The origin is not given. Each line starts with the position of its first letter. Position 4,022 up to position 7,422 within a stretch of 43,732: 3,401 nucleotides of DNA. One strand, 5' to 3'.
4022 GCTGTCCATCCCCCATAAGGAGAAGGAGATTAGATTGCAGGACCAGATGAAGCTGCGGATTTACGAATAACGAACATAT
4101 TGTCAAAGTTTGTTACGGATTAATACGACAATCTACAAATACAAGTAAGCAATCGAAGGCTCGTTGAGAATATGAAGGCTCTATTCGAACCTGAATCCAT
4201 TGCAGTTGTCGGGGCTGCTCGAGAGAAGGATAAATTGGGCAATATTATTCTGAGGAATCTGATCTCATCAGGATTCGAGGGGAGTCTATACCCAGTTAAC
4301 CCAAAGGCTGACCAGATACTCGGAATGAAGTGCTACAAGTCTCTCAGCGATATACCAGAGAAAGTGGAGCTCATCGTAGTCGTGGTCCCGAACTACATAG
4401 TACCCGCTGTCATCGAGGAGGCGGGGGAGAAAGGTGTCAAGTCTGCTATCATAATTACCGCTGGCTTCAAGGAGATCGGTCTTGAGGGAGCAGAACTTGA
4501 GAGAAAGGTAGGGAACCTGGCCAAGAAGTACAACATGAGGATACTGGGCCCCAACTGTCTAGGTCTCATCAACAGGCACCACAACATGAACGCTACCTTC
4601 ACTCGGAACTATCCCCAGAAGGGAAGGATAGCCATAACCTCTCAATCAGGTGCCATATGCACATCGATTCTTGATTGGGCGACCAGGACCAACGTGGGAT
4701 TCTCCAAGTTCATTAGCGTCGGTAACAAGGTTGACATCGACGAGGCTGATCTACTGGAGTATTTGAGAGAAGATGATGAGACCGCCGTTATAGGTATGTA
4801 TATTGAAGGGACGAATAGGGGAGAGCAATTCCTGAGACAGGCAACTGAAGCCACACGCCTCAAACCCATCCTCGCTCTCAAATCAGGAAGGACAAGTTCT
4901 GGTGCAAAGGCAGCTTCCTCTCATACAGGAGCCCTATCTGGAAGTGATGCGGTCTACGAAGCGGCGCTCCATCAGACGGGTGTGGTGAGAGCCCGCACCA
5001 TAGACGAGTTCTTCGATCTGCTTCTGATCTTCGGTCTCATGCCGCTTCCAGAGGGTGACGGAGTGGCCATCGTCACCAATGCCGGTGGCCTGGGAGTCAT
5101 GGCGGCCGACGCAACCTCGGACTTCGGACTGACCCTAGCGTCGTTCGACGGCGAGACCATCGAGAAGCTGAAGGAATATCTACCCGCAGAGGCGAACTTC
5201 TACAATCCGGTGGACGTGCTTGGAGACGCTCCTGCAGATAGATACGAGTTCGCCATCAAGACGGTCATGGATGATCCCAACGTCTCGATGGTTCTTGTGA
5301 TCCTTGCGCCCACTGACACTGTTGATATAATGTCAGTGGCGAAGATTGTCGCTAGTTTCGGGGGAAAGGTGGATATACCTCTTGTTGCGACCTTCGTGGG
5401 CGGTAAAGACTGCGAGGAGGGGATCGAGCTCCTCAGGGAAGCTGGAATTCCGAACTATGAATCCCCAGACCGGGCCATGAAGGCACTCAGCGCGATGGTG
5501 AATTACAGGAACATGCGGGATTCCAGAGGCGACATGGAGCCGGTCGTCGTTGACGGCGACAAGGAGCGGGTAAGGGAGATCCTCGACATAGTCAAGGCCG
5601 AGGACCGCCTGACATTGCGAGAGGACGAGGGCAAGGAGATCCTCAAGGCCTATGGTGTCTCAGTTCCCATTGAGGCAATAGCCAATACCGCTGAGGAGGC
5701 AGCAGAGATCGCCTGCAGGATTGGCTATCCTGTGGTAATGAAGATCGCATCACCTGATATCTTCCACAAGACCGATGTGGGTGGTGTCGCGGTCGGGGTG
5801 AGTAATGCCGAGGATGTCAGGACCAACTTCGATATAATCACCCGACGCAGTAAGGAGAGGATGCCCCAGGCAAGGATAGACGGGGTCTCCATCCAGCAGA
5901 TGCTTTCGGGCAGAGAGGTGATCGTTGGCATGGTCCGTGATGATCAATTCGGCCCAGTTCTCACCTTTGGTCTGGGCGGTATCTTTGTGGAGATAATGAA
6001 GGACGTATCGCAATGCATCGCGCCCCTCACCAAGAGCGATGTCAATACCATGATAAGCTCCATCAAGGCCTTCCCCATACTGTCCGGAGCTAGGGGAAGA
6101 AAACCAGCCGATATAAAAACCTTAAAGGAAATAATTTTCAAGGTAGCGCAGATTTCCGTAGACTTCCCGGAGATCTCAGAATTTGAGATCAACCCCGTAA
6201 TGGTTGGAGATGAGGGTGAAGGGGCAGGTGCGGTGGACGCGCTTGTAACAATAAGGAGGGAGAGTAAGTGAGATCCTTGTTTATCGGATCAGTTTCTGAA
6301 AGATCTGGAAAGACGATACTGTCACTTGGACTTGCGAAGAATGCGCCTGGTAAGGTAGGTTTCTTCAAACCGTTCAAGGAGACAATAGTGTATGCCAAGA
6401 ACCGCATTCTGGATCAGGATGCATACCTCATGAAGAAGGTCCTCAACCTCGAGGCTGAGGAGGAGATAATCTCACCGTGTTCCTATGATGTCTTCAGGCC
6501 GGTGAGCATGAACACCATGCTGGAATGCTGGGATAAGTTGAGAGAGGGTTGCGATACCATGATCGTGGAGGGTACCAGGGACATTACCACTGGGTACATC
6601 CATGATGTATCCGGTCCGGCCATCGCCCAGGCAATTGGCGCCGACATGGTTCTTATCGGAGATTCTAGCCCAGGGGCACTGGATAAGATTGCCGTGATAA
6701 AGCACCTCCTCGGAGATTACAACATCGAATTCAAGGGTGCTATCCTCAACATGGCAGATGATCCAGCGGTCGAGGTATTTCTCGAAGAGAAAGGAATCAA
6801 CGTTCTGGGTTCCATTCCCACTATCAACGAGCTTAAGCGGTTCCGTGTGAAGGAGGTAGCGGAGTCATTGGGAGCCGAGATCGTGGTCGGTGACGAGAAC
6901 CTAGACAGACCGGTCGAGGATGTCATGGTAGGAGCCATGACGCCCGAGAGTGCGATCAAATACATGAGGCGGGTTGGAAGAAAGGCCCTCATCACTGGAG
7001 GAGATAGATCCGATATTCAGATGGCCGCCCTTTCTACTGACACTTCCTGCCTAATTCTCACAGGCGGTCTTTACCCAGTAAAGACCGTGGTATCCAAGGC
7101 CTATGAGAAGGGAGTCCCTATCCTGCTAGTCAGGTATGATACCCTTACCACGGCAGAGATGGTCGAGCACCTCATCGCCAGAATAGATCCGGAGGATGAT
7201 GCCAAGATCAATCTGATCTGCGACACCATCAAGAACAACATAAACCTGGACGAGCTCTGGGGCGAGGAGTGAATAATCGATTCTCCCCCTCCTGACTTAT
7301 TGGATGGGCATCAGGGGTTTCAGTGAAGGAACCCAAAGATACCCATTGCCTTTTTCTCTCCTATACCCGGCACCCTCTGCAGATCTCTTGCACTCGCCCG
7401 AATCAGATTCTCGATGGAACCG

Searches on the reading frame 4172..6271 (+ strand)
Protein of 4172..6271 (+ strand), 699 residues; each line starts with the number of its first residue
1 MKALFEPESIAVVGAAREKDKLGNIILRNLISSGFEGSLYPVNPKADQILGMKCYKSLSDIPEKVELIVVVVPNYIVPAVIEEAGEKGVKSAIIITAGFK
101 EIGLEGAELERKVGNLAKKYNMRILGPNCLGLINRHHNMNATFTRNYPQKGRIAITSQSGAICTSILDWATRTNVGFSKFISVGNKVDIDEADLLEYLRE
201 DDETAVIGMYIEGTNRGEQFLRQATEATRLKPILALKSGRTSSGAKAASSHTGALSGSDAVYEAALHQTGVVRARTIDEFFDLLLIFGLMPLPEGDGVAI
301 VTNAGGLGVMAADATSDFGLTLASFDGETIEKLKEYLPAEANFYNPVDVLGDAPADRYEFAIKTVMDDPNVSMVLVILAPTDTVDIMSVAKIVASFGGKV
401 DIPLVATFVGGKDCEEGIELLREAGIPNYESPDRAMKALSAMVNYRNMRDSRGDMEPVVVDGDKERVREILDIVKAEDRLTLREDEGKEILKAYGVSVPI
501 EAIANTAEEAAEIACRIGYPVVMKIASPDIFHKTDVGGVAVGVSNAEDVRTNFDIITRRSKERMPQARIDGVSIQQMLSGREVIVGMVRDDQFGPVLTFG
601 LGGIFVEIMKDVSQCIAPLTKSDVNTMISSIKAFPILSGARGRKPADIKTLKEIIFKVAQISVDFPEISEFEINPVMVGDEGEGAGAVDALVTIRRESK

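Call 15: search_protein_families(library=pfam, proteins=[window:4172-6271:+], max_evalue=0.001)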
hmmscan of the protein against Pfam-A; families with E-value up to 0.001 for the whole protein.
window:4172-6271:+ (699 aa): 7 families
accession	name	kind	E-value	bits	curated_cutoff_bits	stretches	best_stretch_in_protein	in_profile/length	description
PF13549.11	ATP-grasp_5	-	4e-78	262.2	27.6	1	475-694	3-221/221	ATP-grasp domain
PF13607.11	Succ_CoA_lig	-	6.5e-55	185.1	27.4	1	150-285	1-136/138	Succinyl-CoA ligase like flavodoxin domain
PF13380.12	CoA_binding_2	-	4.2e-27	95.3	22.8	1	9-134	2-115/116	CoA binding domain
PF02629.25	CoA_binding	-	1.6e-14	54.9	22.3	1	6-98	2-97/97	CoA binding domain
PF19045.5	Ligase_CoA_2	-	3.7e-14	53.5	23.7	1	298-431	1-139/162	Ligase-CoA domain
PF00549.24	Ligase_CoA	-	9.8e-05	22.9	24.5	0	303-438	3-124/128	CoA-ligase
PF08442.15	ATP-grasp_2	-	0.0003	20.9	29.5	1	482-559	2-79/202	ATP-grasp domain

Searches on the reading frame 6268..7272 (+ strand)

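Call 15: search_protein_families(library=pfam, proteins=[window:6268-7272:+], max_evalue=0.001)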
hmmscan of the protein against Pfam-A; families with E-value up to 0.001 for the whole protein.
window:6268-7272:+ (334 aa): 2 families
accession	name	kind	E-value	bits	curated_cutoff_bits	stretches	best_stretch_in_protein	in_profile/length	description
PF07085.17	DRTGG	-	3.5e-32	110.8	25.2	1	196-301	1-104/105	DRTGG domain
PF13500.12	AAA_26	-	8e-22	78.5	27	1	2-190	1-195/198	AAA domain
